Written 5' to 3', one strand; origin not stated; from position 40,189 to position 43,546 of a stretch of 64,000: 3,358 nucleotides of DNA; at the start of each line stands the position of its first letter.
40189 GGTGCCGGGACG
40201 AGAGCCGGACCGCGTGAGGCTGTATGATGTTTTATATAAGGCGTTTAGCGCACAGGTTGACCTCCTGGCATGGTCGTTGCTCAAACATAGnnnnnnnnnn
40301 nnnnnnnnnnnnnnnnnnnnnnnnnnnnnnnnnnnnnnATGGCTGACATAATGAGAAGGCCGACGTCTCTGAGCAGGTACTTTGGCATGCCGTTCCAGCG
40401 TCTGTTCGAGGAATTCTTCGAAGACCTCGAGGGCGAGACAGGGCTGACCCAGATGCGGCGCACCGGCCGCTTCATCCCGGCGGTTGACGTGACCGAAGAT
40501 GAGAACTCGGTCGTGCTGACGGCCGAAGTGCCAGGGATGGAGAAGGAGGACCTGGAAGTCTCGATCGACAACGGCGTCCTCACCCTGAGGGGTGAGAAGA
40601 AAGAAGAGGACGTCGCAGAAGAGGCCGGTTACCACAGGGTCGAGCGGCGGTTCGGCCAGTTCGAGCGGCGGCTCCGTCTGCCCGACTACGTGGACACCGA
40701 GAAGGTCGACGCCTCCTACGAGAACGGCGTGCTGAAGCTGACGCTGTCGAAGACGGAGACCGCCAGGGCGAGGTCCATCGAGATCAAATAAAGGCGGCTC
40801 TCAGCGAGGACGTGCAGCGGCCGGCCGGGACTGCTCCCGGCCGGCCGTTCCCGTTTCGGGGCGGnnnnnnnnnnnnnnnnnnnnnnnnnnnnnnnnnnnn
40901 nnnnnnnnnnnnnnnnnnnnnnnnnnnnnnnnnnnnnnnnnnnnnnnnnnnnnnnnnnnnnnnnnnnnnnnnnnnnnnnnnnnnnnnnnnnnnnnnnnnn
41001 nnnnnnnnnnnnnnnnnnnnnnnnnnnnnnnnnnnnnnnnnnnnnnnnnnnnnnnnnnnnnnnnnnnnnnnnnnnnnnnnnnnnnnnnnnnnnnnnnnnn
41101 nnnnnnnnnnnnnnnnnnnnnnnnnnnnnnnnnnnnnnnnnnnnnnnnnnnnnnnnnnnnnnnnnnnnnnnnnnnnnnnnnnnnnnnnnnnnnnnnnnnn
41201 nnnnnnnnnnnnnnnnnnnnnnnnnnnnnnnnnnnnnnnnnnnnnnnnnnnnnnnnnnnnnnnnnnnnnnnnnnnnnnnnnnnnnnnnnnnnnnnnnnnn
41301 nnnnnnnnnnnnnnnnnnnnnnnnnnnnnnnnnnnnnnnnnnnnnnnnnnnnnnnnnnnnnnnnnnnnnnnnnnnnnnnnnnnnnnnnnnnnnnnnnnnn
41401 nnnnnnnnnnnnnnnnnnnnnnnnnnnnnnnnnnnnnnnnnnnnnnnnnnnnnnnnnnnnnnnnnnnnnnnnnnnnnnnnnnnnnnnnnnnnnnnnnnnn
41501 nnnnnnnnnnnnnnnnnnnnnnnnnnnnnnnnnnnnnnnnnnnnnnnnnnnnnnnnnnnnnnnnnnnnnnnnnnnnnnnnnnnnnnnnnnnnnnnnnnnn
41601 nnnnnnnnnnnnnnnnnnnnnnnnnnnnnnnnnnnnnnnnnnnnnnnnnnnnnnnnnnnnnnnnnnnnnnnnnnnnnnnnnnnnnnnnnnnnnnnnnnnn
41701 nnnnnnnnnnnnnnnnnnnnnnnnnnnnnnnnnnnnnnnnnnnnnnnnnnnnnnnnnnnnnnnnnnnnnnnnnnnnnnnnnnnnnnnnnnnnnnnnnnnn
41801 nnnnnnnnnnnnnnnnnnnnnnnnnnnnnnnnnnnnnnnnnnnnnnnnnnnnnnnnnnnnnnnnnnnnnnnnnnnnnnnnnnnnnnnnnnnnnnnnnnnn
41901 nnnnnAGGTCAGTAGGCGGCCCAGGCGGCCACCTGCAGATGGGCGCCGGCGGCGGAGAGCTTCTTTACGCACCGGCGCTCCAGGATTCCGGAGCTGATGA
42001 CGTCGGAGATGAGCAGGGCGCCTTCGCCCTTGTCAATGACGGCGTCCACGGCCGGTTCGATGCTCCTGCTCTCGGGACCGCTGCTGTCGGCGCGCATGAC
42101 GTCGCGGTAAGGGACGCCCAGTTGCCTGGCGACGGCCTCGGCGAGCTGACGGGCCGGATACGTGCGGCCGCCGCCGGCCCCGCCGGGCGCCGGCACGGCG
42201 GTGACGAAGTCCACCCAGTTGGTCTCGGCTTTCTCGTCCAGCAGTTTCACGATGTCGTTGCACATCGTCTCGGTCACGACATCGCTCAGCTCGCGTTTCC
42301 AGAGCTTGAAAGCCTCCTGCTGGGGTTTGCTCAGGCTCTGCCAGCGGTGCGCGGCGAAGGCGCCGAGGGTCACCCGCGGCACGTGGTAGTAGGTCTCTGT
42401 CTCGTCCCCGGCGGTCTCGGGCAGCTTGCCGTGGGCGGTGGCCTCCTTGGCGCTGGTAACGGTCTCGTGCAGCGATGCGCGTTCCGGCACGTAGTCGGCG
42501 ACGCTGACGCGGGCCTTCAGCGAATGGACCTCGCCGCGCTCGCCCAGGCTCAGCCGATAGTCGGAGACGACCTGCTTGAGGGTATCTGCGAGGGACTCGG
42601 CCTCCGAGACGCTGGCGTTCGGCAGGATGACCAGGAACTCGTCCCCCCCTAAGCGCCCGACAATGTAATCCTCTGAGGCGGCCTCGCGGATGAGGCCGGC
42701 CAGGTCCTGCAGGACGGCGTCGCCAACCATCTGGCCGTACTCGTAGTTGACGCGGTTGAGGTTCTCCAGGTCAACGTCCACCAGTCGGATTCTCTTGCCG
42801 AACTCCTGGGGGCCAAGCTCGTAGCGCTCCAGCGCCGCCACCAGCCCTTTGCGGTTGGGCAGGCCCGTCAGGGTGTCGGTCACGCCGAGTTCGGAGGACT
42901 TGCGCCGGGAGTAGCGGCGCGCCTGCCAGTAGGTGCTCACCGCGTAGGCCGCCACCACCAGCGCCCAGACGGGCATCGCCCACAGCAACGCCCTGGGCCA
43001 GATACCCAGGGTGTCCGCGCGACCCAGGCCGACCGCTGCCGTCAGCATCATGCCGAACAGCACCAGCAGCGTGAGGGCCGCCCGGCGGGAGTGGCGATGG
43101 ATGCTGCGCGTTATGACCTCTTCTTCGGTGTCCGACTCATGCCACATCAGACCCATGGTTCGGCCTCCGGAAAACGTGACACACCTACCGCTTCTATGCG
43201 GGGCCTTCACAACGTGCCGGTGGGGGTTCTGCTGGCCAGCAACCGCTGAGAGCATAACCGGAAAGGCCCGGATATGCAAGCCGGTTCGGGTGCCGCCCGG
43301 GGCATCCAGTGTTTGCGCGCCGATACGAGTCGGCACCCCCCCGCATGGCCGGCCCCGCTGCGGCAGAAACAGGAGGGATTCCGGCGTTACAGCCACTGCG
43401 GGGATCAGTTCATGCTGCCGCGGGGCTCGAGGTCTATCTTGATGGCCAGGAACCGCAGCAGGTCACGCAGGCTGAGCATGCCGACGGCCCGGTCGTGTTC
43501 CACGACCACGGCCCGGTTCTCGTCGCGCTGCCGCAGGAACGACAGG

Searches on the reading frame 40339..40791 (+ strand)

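Call 44: search_protein_families(library=pfam, proteins=[window:40339-40791:+], max_evalue=0.00001)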
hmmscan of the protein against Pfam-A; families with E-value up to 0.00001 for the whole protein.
window:40339-40791:+ (150 aa): 2 families
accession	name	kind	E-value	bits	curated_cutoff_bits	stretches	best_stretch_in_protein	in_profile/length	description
PF00011.27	HSP20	-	9.3e-24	83.9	20.8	1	51-150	2-102/102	Hsp20/alpha crystallin family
PF17886.7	ArsA_HSP20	-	7.5e-07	29.1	22.5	1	56-134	2-61/63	HSP20-like domain found in ArsA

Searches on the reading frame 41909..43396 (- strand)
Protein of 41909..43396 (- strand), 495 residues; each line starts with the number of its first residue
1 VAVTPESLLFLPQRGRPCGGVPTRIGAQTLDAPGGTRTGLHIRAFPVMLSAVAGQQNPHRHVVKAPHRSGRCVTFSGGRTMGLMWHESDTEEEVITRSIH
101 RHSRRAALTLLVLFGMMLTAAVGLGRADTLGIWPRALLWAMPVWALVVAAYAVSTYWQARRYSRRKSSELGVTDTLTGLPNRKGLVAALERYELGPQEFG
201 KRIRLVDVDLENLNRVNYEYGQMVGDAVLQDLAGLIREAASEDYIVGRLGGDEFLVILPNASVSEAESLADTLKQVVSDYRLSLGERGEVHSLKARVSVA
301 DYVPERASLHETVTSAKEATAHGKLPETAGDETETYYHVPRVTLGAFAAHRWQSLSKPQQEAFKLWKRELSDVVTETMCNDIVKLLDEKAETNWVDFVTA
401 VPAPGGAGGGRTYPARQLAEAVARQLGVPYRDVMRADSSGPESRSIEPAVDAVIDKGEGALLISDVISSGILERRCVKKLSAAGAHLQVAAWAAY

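Call 44: search_protein_families(library=pfam, proteins=[window:41909-43396:-], max_evalue=0.00001)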
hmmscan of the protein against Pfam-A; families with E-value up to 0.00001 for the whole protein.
window:41909-43396:- (495 aa): 1 family
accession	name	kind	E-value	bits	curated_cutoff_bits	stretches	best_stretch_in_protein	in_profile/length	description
PF00990.26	GGDEF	-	1.1e-23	84.2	23.8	1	173-323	3-154/161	Diguanylate cyclase, GGDEF domain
